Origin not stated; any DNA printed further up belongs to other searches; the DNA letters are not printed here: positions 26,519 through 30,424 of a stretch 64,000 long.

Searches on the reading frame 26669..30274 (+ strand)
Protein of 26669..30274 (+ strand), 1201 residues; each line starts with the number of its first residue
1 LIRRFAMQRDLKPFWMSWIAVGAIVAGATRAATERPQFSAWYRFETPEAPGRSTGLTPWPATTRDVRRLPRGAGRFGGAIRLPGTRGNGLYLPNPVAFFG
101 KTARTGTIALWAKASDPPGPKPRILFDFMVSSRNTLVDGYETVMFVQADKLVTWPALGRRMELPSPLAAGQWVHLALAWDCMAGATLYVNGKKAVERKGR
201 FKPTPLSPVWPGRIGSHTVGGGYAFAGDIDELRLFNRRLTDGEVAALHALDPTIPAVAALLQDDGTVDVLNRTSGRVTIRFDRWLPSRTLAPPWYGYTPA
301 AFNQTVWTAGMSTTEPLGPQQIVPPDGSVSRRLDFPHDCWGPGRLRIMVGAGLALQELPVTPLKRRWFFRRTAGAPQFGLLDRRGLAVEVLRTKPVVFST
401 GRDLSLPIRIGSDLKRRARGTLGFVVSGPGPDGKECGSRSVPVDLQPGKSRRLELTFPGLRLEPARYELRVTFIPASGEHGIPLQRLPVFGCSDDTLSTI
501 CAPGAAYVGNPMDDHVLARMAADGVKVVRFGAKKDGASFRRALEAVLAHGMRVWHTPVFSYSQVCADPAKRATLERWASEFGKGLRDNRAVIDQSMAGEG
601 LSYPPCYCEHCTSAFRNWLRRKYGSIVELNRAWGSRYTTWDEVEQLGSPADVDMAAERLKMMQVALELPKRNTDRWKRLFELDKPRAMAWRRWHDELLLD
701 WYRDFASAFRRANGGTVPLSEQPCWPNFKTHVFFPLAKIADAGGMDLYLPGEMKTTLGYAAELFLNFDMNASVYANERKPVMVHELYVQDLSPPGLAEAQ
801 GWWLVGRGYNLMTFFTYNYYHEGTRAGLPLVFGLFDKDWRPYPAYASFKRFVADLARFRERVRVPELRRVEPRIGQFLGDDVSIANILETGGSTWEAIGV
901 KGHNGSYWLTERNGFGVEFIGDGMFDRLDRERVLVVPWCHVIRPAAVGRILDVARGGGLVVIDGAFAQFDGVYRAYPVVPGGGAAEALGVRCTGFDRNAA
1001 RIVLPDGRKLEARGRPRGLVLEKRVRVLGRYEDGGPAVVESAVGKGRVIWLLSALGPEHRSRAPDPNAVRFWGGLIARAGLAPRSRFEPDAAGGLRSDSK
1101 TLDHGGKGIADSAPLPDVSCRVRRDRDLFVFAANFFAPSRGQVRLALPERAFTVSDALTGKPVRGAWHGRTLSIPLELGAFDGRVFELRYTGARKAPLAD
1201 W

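Call 42: search_protein_families(library=pfam, proteins=[window:26669-30274:+], max_evalue=0.00001)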
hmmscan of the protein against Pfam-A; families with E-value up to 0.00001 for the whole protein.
window:26669-30274:+ (1201 aa): 3 families
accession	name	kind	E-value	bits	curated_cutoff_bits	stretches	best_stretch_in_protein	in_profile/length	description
PF13385.13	Laminin_G_3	-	3e-17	63.6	27.6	1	89-245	6-151/151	Concanavalin A-like lectin/glucanases superfamily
PF02449.21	Glyco_hydro_42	-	1.7e-14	54.4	21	1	567-821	105-341/376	Beta-galactosidase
PF08532.16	Glyco_hydro_42M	-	4.1e-06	26.9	25.8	1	926-1057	53-190/207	Beta-galactosidase trimerisation domain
